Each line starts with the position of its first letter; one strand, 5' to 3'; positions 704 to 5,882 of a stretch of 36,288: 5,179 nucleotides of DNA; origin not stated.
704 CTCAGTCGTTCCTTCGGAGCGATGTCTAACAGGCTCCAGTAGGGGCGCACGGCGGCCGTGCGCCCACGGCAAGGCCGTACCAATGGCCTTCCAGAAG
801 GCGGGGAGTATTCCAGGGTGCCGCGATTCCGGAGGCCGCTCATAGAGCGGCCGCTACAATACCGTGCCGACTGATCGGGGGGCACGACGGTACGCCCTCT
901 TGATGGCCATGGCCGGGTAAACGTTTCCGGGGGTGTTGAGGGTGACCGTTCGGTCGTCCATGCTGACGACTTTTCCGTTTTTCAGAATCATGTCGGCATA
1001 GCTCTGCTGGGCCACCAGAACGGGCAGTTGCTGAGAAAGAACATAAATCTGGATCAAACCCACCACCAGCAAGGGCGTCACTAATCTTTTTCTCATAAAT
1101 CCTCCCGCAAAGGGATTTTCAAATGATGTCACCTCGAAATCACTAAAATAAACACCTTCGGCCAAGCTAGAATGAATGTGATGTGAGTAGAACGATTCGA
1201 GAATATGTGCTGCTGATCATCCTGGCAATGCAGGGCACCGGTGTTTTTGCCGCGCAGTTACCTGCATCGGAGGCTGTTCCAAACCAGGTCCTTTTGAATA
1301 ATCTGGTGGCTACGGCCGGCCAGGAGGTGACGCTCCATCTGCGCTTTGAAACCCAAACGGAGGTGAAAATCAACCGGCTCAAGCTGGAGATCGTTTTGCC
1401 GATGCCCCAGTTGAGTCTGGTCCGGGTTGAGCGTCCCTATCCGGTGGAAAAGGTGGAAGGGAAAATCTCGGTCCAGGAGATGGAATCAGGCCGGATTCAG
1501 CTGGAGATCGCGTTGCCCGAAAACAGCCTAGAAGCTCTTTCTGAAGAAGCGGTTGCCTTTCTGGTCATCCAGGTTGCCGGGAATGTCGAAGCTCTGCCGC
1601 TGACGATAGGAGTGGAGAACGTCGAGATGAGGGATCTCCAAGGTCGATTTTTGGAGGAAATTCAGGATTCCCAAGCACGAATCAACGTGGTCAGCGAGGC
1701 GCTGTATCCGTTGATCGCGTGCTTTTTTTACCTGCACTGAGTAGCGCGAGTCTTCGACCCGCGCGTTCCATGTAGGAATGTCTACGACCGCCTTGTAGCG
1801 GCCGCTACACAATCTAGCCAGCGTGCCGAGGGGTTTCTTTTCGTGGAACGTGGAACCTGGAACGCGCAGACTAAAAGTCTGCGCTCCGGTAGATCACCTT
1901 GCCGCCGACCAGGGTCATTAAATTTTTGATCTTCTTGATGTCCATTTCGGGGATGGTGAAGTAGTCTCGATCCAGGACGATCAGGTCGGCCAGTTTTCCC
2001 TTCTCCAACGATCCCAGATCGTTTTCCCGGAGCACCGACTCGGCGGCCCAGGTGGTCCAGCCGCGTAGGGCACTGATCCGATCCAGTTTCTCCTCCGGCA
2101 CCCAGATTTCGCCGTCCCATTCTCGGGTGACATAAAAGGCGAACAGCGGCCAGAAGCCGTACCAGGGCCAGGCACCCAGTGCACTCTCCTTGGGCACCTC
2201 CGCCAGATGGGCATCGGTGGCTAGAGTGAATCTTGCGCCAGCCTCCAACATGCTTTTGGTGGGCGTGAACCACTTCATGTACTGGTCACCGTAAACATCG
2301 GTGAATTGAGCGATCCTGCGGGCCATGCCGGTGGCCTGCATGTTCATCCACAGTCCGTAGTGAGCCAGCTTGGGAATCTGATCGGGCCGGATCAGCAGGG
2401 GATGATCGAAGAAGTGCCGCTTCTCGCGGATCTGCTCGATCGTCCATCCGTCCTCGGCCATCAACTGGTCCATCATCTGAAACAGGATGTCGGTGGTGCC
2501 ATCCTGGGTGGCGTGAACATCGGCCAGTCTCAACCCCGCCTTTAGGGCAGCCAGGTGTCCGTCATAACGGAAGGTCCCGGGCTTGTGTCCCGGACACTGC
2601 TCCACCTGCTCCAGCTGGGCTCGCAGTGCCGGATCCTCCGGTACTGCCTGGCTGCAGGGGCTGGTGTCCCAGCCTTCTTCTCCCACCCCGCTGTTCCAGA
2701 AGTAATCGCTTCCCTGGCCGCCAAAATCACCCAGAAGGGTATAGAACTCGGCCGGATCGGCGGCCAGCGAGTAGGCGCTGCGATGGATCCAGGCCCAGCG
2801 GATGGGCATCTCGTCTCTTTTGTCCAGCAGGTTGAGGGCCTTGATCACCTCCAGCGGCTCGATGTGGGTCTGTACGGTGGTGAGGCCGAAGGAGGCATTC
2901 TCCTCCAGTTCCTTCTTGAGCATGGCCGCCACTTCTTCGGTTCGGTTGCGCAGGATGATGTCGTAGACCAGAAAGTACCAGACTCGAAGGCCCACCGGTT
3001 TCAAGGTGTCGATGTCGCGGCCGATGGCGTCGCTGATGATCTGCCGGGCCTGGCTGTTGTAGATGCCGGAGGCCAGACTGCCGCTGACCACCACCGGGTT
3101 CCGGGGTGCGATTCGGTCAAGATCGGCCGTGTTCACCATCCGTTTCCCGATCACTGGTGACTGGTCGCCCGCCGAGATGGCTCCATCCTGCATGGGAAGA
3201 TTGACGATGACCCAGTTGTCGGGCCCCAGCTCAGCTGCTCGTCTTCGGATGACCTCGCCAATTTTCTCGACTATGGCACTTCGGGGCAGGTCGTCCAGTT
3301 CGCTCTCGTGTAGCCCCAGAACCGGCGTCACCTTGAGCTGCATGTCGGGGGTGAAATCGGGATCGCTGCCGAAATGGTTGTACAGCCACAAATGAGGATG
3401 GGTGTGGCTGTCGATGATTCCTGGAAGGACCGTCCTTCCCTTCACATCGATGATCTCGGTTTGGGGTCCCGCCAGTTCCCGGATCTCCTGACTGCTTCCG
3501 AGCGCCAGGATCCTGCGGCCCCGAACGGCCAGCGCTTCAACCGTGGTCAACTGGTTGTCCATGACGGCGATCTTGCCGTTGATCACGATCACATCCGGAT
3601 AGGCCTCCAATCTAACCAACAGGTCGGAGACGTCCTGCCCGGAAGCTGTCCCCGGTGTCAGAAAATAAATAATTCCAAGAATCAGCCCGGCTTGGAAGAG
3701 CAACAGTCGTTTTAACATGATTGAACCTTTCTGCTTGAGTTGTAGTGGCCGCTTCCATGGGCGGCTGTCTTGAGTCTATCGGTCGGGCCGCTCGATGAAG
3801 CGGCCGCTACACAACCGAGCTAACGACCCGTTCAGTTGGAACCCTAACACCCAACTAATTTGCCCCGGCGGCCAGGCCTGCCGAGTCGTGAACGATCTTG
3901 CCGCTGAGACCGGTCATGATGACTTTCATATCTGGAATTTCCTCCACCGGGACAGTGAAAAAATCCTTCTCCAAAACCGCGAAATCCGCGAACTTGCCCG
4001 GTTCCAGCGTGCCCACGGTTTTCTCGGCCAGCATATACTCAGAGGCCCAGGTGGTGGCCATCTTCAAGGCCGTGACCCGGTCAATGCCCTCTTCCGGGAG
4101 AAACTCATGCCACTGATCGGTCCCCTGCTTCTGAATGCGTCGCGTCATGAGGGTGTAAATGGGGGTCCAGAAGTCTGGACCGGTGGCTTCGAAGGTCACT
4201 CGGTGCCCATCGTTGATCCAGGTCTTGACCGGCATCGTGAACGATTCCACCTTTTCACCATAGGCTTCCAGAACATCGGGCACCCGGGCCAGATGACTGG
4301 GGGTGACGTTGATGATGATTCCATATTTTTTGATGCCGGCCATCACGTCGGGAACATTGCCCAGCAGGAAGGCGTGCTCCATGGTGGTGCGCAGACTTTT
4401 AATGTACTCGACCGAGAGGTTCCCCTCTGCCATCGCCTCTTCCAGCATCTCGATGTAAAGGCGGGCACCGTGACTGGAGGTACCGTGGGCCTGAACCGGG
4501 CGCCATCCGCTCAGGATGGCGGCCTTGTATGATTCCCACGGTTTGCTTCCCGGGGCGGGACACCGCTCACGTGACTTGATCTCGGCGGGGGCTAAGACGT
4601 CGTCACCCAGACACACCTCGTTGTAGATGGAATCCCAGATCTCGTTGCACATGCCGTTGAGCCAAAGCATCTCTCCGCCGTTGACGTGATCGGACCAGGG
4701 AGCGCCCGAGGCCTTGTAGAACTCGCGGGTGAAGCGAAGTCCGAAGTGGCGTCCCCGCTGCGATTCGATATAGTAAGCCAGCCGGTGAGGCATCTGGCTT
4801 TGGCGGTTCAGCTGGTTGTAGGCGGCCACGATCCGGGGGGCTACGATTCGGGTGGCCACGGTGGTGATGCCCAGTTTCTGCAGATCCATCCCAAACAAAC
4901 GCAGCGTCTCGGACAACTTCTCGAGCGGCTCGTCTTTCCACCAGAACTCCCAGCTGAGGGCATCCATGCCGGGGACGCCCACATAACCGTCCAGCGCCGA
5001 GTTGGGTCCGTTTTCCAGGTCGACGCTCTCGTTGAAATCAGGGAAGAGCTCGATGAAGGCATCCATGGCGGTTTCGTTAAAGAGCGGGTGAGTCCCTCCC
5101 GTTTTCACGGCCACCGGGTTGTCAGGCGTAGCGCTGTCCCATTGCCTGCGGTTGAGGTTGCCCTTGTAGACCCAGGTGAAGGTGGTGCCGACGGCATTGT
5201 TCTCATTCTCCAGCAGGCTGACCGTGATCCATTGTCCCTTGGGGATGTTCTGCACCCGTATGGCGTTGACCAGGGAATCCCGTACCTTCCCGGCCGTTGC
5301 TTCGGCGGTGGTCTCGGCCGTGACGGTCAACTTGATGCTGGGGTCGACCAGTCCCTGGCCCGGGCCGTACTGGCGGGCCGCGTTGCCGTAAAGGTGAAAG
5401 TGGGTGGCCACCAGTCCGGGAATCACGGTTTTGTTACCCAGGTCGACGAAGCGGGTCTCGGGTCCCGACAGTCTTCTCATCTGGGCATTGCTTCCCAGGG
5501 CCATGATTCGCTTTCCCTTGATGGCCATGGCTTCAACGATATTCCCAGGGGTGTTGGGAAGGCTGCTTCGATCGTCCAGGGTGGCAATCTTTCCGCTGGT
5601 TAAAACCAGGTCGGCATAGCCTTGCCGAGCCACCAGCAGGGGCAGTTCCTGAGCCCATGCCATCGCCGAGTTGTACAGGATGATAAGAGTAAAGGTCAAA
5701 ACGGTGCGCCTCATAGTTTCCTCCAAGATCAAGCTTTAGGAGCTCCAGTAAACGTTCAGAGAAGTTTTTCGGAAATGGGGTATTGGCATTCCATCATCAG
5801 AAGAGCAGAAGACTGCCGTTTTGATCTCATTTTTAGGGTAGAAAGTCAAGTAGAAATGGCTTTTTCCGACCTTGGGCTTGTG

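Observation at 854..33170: Nine exported amidohydrolase paralogs plus a relic in 36 kb, organised with receptors and redox proteins like a PUL-type extracytoplasmic catabolic locus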

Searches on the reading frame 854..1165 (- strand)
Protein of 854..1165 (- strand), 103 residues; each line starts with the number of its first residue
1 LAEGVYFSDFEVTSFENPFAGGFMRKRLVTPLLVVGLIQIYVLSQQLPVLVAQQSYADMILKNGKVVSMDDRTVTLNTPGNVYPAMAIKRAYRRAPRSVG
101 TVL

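Call 3: search_protein_families(library=pfam, proteins=[window:854-1165:-], max_evalue=0.01)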
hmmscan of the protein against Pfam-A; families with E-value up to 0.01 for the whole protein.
window:854-1165:- (103 aa): 0 families

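Call 7: search_protein_families(library=ncbifam, proteins=[window:854-1165:-], max_evalue=0.001)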
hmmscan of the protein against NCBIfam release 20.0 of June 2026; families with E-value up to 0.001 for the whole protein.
window:854-1165:- (103 aa): 0 families

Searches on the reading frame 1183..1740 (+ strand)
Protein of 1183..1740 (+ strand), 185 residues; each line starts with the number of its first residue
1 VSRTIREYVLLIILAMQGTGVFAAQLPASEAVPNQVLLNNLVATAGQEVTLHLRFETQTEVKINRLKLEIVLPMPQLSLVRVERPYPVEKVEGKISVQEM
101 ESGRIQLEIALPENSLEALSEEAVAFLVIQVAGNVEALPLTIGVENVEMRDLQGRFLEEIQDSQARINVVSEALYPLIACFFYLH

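Call 4: search_protein_families(library=pfam, proteins=[window:1183-1740:+], max_evalue=0.01)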
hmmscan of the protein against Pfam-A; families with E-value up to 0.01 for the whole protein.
window:1183-1740:+ (185 aa): 1 family
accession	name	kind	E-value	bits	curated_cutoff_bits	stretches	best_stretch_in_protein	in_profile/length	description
PF19309.4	Frem_N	-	0.0034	17.6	27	1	46-96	77-127/207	Frem protein N-terminal domain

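Call 8: search_protein_families(library=ncbifam, proteins=[window:1183-1740:+], max_evalue=0.001)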
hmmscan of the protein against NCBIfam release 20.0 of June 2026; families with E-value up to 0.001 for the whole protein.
window:1183-1740:+ (185 aa): 0 families

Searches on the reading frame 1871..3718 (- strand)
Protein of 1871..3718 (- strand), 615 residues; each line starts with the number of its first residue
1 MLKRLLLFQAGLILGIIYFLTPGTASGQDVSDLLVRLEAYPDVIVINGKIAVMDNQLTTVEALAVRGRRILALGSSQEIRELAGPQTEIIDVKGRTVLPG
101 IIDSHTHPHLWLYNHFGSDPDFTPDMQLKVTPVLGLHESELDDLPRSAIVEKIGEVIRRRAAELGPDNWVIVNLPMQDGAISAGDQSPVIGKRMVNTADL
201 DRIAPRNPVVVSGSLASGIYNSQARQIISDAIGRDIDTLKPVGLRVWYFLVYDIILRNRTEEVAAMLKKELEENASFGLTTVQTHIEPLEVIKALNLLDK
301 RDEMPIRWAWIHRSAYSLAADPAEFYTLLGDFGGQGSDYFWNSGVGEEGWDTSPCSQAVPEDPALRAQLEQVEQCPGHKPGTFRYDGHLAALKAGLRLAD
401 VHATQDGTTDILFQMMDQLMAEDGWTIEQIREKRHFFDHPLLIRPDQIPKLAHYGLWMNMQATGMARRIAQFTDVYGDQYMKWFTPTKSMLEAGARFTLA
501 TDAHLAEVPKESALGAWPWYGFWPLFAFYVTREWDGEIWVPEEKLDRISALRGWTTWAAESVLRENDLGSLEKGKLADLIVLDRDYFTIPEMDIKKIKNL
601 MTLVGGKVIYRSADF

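Call 3: search_protein_families(library=pfam, proteins=[window:1871-3718:-], max_evalue=0.01)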
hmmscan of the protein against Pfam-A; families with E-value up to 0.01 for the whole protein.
window:1871-3718:- (615 aa): 2 families
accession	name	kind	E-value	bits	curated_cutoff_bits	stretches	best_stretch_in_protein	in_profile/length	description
PF07969.17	Amidohydro_3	-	1.2e-36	127.6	29.7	2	147-610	38-472/472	Amidohydrolase family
PF01979.26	Amidohydro_1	-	1.8e-09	37.7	25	1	488-608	236-344/345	Amidohydrolase family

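Call 7: search_protein_families(library=ncbifam, proteins=[window:1871-3718:-], max_evalue=0.001)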
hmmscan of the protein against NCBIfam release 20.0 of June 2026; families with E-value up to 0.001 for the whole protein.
window:1871-3718:- (615 aa): 29 families (the best 25 are shown)
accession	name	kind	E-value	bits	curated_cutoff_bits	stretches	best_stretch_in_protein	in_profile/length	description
TIGR01224.1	hutI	equivalog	1.4e-11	43.8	298.15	1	61-108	4-49/377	imidazolonepropionase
NF051886.1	XaaProDiPepCaul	equivalog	4e-11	42.6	500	1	52-107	10-63/398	Xaa-Pro dipeptidase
NF006056.0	PRK08204.1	subfamily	5.3e-11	42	391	1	44-111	6-68/449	hypothetical protein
NF006689.0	PRK09237.1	equivalog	5.6e-10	38.3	371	1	42-110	4-68/383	amidohydrolase/deacetylase family metallohydrolase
NF006055.0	PRK08203.1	equivalog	5e-09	35.2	532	1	47-112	11-75/455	8-oxoguanine deaminase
NF005557.0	PRK07228.1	equivalog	7.1e-09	34.9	522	1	43-140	3-97/445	5'-deoxyadenosine deaminase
NF006679.0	PRK09228.1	subfamily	2.2e-08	33.3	351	1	61-107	32-78/433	guanine deaminase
NF011990.0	PRK15446.2-6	subfamily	4.3e-08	32.3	233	1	44-106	3-64/390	alpha-D-ribose 1-methylphosphonate 5-triphosphate diphosphatase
NF009060.0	PRK12394.1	equivalog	4.5e-08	32.3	442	1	42-128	4-80/381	metallo-dependent hydrolase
NF006549.0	PRK09045.1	equivalog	9e-08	31.1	540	0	55-116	24-84/444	TRZ/ATZ family hydrolase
NF005540.0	PRK07203.1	equivalog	2.6e-07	29.7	444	1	44-107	3-67/444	putative aminohydrolase SsnA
TIGR02967.1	guan_deamin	equivalog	4.2e-07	29.3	375.4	0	63-107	9-53/401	guanine deaminase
TIGR03178.1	allantoinase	equivalog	1.3e-06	27.5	357.85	1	44-107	2-59/441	allantoinase AllB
NF012037.0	PRK15493.1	equivalog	1.3e-06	27.5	779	1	46-133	6-93/435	bifunctional S-methyl-5'-thioadenosine deaminase/S-adenosylhomocysteine deaminase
TIGR03314.1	Se_ssnA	subfamily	1.6e-06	27.3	455.5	1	44-107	2-66/441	putative selenium metabolism protein SsnA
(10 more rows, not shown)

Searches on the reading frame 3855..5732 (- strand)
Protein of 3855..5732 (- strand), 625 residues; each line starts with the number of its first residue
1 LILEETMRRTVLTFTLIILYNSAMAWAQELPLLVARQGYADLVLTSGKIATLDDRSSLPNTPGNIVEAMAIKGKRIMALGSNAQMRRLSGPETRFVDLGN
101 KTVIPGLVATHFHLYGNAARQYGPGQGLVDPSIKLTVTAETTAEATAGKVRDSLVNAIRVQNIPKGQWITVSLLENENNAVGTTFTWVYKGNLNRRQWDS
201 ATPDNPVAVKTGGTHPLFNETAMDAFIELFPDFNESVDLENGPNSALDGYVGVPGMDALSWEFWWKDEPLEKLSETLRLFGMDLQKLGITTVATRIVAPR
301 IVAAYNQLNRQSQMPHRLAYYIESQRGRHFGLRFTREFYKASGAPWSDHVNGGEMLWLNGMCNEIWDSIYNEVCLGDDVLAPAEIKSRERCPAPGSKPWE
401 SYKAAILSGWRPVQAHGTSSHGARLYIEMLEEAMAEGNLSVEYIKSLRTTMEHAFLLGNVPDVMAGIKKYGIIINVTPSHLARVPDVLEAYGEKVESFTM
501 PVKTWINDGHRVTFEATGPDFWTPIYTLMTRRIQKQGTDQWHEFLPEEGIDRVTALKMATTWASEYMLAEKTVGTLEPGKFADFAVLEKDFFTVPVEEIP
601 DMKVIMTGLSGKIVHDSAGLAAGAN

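Call 3: search_protein_families(library=pfam, proteins=[window:3855-5732:-], max_evalue=0.01)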
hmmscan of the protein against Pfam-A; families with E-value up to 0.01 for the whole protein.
window:3855-5732:- (625 aa): 2 families
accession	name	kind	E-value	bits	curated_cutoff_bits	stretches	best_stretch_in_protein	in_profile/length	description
PF07969.17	Amidohydro_3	-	4.9e-29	102.6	29.7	2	448-615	308-472/472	Amidohydrolase family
PF01979.26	Amidohydro_1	-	1.1e-10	41.8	25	1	412-614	150-345/345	Amidohydrolase family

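Call 7: search_protein_families(library=ncbifam, proteins=[window:3855-5732:-], max_evalue=0.001)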
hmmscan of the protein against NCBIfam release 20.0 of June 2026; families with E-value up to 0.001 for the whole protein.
window:3855-5732:- (625 aa): 13 families
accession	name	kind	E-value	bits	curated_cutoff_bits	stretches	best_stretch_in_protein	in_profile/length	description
NF006056.0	PRK08204.1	subfamily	3.2e-12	46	391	2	43-128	6-81/449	hypothetical protein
NF051886.1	XaaProDiPepCaul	equivalog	3.9e-11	42.6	500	1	67-146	17-94/398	Xaa-Pro dipeptidase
NF006055.0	PRK08203.1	equivalog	7.7e-10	37.9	532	1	68-122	28-79/455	8-oxoguanine deaminase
NF005557.0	PRK07228.1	equivalog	1.4e-08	33.9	522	1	67-130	22-81/445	5'-deoxyadenosine deaminase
NF005540.0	PRK07203.1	equivalog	3.8e-07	29.1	444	1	67-120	22-74/444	putative aminohydrolase SsnA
TIGR03314.1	Se_ssnA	subfamily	5.2e-07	28.8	455.5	1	68-120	22-73/441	putative selenium metabolism protein SsnA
NF006549.0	PRK09045.1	equivalog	1.6e-06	27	540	0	550-588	341-379/444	TRZ/ATZ family hydrolase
NF006689.0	PRK09237.1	equivalog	4.9e-06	25.4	371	0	68-120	24-72/383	amidohydrolase/deacetylase family metallohydrolase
NF006679.0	PRK09228.1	subfamily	7e-06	25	351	0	68-114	33-79/433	guanine deaminase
TIGR02967.1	guan_deamin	equivalog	1.6e-05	24.1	375.4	0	547-590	320-363/401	guanine deaminase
TIGR01224.1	hutI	equivalog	4.4e-05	22.5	298.15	0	68-114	5-49/377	imidazolonepropionase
TIGR03178.1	allantoinase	equivalog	0.00012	21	357.85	0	66-114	17-60/441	allantoinase AllB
NF004636.0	PRK05985.1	subfamily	0.00037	19.4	408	0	67-114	18-61/398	amidohydrolase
